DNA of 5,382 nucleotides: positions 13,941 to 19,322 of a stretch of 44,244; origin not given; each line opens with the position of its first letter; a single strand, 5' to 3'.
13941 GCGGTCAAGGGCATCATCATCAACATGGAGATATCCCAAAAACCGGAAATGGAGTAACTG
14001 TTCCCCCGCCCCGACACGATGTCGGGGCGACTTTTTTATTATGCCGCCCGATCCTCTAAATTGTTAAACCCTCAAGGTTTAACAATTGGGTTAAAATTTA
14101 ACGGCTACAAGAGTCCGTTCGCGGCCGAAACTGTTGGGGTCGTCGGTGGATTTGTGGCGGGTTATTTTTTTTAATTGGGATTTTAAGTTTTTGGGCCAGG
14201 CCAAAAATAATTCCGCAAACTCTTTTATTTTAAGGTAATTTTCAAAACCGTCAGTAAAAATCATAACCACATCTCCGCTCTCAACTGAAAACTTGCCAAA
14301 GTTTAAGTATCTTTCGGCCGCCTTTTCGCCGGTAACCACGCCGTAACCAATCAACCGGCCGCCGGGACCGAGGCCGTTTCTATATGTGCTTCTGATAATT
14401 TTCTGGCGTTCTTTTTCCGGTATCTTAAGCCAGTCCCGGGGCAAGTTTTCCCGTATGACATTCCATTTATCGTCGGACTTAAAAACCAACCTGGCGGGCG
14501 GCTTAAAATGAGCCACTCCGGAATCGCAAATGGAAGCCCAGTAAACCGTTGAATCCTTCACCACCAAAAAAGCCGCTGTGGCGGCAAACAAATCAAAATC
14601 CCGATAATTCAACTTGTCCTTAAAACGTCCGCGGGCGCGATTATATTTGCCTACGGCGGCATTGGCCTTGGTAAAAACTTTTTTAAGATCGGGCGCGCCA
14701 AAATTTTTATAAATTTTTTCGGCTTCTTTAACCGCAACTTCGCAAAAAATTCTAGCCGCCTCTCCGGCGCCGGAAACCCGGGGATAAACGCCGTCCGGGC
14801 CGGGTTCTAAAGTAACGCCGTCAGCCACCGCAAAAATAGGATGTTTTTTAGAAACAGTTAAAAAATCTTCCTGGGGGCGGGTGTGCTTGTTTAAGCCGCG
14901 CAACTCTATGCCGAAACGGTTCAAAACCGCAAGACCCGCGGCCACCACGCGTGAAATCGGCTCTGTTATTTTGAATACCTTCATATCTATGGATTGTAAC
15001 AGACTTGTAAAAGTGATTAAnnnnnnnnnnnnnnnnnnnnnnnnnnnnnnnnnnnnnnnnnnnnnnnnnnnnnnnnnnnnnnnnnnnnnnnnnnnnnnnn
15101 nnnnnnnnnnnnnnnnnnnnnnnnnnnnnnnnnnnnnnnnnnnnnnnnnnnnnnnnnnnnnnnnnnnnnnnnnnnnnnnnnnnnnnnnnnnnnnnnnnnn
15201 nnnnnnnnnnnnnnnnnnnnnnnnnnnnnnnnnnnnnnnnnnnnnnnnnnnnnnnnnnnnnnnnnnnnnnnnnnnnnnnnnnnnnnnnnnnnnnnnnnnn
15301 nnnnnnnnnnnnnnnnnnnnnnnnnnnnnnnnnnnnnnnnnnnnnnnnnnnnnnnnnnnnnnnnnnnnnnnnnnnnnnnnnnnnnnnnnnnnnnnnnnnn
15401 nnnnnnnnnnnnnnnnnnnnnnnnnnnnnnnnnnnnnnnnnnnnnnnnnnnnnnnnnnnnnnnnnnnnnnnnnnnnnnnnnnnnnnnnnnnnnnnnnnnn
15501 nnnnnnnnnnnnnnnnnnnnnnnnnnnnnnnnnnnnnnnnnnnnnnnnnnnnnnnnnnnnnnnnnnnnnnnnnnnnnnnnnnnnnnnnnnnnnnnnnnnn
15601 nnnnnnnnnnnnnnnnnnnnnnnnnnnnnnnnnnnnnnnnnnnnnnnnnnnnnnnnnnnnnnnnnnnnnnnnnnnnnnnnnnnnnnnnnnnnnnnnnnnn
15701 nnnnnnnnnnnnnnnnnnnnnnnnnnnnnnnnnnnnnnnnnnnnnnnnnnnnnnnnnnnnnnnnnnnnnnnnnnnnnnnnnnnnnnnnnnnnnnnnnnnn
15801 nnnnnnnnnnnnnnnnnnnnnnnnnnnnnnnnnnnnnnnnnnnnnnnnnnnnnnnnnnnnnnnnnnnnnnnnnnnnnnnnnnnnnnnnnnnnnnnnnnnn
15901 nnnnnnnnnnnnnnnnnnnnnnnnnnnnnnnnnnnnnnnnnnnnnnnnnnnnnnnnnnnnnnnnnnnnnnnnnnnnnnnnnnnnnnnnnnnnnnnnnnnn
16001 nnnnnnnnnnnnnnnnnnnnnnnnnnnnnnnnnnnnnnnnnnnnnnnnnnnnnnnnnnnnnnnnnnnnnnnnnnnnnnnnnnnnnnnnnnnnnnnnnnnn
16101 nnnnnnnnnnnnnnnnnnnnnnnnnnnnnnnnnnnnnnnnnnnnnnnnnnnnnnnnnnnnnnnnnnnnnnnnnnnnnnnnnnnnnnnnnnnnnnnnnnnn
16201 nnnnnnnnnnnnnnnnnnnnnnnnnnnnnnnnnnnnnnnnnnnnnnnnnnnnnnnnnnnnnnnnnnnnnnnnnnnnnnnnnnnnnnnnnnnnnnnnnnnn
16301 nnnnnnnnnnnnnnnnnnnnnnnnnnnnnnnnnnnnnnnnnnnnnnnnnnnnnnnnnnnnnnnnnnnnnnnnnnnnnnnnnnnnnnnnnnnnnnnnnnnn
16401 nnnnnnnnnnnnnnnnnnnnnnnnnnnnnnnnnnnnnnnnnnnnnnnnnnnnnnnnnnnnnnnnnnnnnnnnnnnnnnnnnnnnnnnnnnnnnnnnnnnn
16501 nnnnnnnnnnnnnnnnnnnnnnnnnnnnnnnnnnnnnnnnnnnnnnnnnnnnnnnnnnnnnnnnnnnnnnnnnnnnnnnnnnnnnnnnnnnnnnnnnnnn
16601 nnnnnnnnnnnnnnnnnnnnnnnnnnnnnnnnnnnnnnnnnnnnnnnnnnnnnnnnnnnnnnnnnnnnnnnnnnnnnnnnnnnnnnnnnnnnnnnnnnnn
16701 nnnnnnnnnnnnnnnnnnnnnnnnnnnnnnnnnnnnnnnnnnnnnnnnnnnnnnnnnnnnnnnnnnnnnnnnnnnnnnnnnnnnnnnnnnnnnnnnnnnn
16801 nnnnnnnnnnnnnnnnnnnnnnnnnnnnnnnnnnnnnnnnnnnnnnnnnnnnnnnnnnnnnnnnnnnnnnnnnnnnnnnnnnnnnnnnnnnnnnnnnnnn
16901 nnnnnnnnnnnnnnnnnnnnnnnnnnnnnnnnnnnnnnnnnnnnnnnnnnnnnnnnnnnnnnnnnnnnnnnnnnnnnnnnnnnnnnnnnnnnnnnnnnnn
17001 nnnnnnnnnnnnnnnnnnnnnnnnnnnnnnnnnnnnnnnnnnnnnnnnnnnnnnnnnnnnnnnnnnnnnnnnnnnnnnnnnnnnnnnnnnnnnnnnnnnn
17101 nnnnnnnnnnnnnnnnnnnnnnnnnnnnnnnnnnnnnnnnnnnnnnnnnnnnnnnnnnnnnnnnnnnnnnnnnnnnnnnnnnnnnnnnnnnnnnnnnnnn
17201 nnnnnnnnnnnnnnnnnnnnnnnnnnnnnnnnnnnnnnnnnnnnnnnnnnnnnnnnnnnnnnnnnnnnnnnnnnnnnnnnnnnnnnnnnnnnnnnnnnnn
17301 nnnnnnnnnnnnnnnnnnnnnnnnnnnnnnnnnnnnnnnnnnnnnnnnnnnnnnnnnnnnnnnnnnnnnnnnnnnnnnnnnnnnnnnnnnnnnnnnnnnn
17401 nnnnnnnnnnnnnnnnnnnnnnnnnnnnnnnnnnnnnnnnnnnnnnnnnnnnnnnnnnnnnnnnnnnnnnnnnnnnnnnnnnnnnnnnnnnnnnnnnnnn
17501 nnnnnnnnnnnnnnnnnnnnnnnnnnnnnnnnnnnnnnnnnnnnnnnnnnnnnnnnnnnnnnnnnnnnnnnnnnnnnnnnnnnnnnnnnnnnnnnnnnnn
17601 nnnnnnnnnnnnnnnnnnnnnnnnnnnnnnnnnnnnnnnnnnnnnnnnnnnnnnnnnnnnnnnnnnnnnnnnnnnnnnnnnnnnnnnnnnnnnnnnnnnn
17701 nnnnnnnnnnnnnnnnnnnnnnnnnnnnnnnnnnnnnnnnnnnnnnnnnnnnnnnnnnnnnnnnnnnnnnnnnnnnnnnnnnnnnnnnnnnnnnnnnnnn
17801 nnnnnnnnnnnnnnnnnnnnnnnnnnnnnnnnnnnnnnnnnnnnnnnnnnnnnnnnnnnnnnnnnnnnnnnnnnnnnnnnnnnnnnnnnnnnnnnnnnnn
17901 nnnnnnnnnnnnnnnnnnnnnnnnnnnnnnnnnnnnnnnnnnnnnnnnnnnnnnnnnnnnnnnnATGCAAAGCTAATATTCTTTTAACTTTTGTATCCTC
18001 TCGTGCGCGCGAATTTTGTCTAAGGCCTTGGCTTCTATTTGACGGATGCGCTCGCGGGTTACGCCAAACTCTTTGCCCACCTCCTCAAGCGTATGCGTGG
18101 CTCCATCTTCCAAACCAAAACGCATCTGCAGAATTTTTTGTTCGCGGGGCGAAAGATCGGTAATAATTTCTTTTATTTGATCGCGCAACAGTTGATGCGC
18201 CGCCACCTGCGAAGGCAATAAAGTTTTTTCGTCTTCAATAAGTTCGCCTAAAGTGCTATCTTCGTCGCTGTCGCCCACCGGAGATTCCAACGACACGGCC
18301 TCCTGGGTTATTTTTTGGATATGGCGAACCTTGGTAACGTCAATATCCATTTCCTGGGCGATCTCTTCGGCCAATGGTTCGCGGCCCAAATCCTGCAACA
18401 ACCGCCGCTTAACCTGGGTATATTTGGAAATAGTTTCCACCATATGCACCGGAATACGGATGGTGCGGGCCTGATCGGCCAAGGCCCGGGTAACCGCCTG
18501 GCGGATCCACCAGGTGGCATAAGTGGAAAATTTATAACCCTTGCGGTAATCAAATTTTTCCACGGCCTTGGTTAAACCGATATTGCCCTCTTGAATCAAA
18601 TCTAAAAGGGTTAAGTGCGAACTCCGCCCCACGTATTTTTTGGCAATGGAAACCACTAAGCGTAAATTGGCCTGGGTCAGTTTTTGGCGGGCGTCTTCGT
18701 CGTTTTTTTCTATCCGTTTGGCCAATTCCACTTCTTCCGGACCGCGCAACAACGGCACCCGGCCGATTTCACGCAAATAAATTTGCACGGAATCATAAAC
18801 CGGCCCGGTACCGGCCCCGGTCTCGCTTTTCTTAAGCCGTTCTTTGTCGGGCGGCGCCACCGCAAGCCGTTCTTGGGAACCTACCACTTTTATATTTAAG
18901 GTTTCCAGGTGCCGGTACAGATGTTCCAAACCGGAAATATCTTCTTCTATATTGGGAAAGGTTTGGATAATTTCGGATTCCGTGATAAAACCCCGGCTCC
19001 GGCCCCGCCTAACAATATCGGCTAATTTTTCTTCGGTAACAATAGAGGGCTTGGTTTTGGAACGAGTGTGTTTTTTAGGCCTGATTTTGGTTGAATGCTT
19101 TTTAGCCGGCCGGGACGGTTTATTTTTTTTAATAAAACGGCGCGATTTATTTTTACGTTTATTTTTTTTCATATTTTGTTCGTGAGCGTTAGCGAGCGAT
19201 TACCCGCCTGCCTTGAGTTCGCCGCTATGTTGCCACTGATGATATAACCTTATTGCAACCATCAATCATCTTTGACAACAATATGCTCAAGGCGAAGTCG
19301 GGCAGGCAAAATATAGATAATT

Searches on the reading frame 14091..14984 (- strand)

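Call 95: search_protein_families(library=pfam, proteins=[window:14091-14984:-], max_evalue=0.00001)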
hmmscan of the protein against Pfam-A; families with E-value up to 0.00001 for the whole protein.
window:14091-14984:- (297 aa): 1 family
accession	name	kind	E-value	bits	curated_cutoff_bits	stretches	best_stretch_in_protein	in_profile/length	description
PF13672.11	PP2C_2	-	4.9e-11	43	24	1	37-160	11-121/209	Protein phosphatase 2C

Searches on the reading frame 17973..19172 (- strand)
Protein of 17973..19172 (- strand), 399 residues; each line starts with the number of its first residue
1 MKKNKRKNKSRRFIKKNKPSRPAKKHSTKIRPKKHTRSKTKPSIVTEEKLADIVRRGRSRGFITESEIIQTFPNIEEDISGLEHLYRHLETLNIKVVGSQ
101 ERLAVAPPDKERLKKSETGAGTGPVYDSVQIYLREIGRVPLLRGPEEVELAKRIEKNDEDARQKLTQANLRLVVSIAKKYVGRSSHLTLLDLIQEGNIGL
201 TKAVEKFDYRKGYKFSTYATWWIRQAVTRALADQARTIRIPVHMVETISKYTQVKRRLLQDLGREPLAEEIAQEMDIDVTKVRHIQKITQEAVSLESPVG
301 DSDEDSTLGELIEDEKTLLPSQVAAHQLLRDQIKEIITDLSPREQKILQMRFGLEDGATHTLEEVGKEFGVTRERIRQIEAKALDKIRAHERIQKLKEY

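Call 95: search_protein_families(library=pfam, proteins=[window:17973-19172:-], max_evalue=0.00001)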
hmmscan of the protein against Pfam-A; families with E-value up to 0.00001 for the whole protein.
window:17973-19172:- (399 aa): 5 families
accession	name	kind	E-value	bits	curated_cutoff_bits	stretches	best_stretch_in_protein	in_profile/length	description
PF04542.20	Sigma70_r2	-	5.1e-22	77.9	24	1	166-237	2-71/71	Sigma-70 region 2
PF04539.22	Sigma70_r3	-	5.8e-21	74.8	25.3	1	246-319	1-73/78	Sigma-70 region 3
PF04545.22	Sigma70_r4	-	1.2e-17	63.6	24.1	1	339-389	4-50/50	Sigma-70, region 4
PF00140.25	Sigma70_r1_2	-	3.3e-14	53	22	1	127-159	1-33/34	Sigma-70 factor, region 1.2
PF03979.19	Sigma70_r1_1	-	4.9e-08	33.3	22.5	1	47-103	4-60/81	Sigma-70 factor, region 1.1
